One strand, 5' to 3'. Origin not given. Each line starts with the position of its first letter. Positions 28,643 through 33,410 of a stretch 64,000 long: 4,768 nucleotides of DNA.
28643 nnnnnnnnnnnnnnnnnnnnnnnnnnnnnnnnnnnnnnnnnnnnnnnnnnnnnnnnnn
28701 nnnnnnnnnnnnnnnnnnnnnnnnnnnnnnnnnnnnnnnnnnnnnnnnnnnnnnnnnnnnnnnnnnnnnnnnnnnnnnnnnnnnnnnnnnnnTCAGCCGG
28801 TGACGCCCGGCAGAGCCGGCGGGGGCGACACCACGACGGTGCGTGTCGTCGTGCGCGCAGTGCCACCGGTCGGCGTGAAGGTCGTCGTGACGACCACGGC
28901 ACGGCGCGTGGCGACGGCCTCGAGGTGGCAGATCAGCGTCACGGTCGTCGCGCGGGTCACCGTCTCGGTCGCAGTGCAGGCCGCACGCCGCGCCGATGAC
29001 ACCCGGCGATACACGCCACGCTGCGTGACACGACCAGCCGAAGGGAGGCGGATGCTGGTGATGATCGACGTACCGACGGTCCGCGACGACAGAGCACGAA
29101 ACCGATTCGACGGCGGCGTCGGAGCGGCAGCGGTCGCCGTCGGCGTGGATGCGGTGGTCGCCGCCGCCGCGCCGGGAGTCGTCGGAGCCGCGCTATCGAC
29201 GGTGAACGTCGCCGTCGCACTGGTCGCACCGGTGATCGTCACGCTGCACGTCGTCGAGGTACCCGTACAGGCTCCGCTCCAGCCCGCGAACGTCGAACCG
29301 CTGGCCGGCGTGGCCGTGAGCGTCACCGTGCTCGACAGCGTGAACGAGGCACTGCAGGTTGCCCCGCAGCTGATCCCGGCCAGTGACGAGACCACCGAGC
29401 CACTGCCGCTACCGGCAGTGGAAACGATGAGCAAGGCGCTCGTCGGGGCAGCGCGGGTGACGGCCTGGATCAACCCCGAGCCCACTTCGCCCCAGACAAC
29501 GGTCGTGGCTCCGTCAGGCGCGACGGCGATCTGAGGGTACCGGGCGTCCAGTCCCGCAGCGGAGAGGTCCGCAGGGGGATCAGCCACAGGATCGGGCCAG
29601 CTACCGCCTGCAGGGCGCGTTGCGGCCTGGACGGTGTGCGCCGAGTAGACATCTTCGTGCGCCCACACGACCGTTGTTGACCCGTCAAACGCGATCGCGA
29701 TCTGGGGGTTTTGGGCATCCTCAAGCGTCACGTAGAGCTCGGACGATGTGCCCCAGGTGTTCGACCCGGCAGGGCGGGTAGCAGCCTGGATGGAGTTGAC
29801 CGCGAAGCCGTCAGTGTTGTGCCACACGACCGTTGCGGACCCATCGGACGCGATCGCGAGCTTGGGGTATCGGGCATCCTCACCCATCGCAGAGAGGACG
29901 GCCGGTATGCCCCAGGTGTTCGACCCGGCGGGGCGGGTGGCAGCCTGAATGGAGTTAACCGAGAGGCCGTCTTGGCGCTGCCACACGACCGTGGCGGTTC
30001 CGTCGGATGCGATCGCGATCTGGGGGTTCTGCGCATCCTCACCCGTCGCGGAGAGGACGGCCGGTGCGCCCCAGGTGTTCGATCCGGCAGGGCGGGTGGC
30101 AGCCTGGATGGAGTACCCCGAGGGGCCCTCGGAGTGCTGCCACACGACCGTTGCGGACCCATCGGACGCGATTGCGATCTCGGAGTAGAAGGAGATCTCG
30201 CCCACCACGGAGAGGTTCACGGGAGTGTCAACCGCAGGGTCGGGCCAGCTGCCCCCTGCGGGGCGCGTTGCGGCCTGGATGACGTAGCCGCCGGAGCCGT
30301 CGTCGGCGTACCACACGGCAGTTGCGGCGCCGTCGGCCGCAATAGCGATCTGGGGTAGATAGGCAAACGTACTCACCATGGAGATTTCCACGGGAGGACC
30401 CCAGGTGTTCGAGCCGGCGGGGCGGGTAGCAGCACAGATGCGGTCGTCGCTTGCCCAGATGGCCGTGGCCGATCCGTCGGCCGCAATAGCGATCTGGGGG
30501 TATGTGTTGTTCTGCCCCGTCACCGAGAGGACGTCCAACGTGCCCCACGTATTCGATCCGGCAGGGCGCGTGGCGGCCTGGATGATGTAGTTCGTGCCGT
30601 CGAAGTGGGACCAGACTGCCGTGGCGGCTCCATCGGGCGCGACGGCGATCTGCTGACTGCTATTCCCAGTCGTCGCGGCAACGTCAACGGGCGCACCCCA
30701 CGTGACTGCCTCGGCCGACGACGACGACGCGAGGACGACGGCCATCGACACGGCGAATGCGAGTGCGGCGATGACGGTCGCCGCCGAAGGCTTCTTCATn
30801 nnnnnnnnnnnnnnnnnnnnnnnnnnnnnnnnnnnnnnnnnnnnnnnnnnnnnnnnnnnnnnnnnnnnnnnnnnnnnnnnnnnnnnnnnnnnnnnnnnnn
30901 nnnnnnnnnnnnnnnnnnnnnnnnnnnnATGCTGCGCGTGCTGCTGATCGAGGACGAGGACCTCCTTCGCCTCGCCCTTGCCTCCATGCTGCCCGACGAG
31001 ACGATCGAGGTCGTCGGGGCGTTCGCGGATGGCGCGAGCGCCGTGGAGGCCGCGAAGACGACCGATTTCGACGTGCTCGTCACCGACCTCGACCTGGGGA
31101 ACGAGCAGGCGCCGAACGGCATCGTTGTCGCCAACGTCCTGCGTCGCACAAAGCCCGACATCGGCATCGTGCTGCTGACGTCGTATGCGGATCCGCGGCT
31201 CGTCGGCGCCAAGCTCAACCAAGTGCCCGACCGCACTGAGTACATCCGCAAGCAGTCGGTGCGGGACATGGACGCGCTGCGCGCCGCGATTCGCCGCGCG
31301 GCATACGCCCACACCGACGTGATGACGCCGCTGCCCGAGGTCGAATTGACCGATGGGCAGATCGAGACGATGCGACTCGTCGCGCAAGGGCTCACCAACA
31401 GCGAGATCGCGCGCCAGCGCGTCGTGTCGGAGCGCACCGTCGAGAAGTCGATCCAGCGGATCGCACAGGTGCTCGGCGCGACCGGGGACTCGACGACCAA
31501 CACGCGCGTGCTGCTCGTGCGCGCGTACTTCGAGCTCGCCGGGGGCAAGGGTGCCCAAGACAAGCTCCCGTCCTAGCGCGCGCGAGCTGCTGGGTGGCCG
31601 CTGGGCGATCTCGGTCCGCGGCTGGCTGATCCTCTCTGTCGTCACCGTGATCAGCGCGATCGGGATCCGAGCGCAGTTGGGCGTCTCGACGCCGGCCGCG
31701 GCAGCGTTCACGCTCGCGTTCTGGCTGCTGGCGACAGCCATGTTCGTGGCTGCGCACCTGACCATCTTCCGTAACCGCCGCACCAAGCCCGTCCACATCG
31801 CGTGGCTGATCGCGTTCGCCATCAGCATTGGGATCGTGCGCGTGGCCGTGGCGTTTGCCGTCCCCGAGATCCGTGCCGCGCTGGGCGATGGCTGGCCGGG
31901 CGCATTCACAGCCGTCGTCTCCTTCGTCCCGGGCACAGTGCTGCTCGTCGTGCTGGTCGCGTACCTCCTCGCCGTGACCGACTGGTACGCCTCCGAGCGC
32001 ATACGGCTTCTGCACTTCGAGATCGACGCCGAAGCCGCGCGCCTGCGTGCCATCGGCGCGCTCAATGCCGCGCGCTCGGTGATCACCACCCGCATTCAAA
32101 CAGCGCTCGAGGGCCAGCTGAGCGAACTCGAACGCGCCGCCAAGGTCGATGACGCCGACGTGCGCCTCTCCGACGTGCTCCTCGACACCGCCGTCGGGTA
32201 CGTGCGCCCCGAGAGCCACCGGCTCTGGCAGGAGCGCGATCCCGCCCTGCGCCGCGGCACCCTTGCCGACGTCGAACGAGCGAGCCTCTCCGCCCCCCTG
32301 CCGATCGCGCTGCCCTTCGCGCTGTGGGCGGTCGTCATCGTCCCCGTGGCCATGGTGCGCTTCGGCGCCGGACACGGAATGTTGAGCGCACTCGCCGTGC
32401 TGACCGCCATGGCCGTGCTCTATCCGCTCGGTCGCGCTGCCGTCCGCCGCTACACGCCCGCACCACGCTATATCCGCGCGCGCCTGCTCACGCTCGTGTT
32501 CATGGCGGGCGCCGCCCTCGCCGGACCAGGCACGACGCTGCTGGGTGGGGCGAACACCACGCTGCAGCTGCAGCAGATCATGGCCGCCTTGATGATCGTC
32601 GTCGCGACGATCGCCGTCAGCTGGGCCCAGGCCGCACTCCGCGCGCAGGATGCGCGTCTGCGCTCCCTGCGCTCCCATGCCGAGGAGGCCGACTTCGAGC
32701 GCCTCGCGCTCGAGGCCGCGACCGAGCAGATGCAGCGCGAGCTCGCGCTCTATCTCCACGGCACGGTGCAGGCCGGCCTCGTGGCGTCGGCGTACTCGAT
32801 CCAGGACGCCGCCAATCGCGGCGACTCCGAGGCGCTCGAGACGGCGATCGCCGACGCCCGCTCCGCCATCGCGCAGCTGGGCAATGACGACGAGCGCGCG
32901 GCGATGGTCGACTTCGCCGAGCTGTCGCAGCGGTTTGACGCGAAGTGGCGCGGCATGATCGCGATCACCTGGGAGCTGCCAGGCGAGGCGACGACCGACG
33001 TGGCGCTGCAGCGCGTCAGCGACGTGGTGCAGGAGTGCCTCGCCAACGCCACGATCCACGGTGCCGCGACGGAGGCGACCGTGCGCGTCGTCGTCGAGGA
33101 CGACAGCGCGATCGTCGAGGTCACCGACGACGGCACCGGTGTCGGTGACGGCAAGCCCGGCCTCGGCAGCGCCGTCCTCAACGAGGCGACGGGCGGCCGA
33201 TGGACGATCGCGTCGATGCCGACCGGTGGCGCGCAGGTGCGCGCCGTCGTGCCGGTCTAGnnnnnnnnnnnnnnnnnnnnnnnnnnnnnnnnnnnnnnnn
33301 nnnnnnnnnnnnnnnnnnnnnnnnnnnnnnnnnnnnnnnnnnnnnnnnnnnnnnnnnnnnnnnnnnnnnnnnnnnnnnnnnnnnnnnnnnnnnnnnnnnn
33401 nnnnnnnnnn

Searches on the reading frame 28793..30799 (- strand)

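Call 27: search_protein_families(library=ncbifam, proteins=[window:28793-30799:-], max_evalue=0.01)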
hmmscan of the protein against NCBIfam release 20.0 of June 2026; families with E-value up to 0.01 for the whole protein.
window:28793-30799:- (668 aa): 2 families
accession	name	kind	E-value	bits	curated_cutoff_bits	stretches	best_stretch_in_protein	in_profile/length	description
NF053835.1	PDIAV_lipo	equivalog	9.1e-08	31.9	90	1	17-119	9-110/458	PDIAV motif-containing lipoprotein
TIGR02543.1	List_Bact_rpt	repeat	0.0015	18.8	20.95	1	502-533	6-37/44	TIGR02543 family repeat protein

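Call 28: search_protein_families(library=pfam, proteins=[window:28793-30799:-], max_evalue=0.01)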
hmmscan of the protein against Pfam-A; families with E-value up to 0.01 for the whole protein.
window:28793-30799:- (668 aa): 2 families
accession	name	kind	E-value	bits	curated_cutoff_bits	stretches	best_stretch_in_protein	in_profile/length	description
PF18998.6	Flg_new_2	-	1.6e-09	38.1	23.6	1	479-534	12-71/73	Divergent InlB B-repeat domain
PF13088.12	BNR_2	-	0.00014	21.8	31.4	0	21-110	185-274/277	BNR repeat-like domain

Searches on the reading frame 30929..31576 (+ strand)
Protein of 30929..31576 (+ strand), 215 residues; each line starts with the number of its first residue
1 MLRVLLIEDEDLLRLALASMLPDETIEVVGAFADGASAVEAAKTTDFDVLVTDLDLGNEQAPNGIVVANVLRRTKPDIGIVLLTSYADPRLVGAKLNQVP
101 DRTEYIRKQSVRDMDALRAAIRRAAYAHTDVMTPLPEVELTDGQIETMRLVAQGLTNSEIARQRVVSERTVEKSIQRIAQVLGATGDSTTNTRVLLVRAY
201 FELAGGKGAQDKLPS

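Call 28: search_protein_families(library=pfam, proteins=[window:30929-31576:+], max_evalue=0.01)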
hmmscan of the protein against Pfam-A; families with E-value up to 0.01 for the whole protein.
window:30929-31576:+ (215 aa): 5 families
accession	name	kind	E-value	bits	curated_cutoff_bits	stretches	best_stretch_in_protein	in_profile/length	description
PF00072.30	Response_reg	-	4.7e-14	52.9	30.2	1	4-119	1-108/111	Response regulator receiver domain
PF00196.25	GerE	-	1e-08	35.1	23.5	1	140-187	3-50/57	Bacterial regulatory proteins, luxR family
PF08281.18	Sigma70_r4_2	-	0.0022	18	25.7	0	152-177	24-49/54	Sigma-70, region 4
PF13384.12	HTH_23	-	0.003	17.8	24.6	0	148-178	11-41/50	Homeodomain-like domain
PF14493.12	HTH_40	-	0.0053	17.5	27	0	146-179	4-37/89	Helix-turn-helix domain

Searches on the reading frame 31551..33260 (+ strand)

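Call 28: search_protein_families(library=pfam, proteins=[window:31551-33260:+], max_evalue=0.01)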
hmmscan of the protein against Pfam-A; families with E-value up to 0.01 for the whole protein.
window:31551-33260:+ (569 aa): 2 families
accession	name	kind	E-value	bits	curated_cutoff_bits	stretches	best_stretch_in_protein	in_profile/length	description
PF02518.31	HATPase_c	-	3.2e-05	24.8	26.4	1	488-568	5-108/111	Histidine kinase-, DNA gyrase B-, and HSP90-like ATPase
PF13581.12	HATPase_c_2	-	0.0061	17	27.4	0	483-542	26-89/127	Histidine kinase-like ATPase domain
